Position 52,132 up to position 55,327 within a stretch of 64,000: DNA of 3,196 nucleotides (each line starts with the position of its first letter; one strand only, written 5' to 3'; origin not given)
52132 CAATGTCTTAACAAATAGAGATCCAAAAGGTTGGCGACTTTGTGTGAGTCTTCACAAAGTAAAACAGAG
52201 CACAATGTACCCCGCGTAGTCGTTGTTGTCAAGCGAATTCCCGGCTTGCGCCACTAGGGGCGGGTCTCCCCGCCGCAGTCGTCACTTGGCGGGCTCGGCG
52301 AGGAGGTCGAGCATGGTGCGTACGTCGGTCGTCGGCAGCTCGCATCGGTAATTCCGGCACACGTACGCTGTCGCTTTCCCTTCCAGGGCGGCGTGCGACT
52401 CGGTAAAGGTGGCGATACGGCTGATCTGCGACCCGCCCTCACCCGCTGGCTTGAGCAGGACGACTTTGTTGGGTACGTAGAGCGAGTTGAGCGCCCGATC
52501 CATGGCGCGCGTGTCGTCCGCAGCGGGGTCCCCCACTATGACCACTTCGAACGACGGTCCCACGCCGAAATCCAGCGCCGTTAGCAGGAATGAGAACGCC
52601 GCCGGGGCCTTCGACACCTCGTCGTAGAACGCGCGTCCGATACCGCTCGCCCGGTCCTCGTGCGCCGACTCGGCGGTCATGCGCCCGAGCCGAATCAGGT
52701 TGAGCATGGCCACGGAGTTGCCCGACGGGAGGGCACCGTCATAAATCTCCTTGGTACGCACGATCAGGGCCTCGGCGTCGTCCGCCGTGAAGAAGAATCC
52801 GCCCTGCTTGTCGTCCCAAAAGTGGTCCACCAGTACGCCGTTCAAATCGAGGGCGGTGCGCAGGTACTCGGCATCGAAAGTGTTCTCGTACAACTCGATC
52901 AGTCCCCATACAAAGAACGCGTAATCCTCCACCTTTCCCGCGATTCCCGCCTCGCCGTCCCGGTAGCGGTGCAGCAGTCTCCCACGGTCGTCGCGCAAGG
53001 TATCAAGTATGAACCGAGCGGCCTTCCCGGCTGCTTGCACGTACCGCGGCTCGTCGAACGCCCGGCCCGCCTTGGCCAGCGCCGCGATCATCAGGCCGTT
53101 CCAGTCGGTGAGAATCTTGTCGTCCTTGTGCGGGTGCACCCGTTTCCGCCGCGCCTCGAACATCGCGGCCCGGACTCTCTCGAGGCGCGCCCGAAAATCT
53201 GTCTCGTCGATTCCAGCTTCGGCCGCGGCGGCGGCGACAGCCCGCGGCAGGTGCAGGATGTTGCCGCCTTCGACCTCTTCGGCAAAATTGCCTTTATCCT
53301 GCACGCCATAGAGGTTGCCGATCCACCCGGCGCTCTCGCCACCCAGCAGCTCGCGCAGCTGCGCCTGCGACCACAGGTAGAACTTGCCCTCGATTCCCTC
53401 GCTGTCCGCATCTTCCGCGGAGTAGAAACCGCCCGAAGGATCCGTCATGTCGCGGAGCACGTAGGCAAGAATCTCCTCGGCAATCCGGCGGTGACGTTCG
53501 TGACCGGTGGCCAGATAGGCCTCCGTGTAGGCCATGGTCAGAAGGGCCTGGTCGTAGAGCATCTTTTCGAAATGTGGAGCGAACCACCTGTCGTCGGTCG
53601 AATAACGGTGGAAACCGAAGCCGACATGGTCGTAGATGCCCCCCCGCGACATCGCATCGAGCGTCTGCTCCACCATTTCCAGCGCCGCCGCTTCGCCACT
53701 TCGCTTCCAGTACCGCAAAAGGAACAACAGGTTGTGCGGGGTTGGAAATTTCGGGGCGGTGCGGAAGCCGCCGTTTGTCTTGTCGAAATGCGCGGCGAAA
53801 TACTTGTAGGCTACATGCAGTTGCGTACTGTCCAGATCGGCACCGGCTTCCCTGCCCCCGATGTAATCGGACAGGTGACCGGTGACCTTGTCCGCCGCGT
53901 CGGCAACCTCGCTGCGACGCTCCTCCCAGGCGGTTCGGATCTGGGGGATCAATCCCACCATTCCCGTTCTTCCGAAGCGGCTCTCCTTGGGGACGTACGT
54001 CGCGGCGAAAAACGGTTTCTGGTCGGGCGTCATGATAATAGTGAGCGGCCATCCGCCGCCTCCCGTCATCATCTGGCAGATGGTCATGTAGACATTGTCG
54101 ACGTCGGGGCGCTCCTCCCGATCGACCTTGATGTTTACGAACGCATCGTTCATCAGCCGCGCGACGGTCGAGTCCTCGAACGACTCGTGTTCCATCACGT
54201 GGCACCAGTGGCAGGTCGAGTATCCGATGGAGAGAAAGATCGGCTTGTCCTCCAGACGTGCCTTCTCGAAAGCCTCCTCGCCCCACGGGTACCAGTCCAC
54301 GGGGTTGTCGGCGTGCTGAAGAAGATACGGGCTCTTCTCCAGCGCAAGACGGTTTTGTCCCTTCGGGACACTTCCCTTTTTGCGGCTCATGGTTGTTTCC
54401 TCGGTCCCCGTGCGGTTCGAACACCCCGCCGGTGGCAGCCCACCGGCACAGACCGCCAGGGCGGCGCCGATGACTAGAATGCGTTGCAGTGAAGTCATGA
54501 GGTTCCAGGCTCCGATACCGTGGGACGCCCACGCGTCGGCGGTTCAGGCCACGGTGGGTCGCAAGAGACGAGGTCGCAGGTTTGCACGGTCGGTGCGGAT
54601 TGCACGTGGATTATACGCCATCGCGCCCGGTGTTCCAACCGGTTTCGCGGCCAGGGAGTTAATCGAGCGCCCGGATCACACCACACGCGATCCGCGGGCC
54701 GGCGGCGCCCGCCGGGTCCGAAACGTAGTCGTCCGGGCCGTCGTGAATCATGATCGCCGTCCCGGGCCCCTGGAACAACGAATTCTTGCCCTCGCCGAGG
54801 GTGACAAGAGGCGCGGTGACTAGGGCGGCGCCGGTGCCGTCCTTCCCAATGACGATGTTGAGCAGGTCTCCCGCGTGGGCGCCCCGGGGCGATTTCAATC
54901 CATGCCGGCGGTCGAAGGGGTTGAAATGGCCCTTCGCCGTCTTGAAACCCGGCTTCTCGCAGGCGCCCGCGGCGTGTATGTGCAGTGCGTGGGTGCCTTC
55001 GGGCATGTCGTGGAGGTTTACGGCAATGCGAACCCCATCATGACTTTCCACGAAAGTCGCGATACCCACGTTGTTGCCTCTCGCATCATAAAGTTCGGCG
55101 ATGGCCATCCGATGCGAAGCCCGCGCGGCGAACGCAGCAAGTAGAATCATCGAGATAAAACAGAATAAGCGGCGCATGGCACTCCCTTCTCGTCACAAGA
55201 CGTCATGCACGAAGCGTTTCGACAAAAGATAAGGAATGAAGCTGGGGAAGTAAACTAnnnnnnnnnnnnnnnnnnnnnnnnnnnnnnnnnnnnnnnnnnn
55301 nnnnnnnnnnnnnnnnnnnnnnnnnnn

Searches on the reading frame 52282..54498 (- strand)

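Call 4: search_protein_families(library=pfam, proteins=[window:52282-54498:-], max_evalue=0.01)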
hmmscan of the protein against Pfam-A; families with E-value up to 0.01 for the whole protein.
window:52282-54498:- (738 aa): 3 families
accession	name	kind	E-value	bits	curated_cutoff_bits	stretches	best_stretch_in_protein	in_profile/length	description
PF03190.21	Thioredox_DsbH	-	5e-78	261.1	27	1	48-209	1-162/163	Protein of unknown function, DUF255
PF13899.12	Thioredoxin_7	-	1.1e-09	38.8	27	1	68-132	1-65/83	Thioredoxin-like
PF07221.17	GlcNAc_2-epim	-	4.4e-05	23.3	23.4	1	270-363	39-128/347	N-acylglucosamine 2-epimerase (GlcNAc 2-epimerase)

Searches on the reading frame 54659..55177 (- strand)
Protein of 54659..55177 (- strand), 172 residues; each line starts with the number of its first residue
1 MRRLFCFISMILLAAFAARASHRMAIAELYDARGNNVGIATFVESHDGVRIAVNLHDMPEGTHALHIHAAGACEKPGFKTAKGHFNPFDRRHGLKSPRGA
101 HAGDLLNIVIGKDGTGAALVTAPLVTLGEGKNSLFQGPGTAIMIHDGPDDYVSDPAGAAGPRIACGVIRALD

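Call 4: search_protein_families(library=pfam, proteins=[window:54659-55177:-], max_evalue=0.01)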
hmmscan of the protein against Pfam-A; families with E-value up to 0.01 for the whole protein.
window:54659-55177:- (172 aa): 1 family
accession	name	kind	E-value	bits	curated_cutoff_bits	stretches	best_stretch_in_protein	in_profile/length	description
PF00080.25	Sod_Cu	-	2.1e-36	125.7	28.9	1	38-168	3-133/133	Copper/zinc superoxide dismutase (SODC)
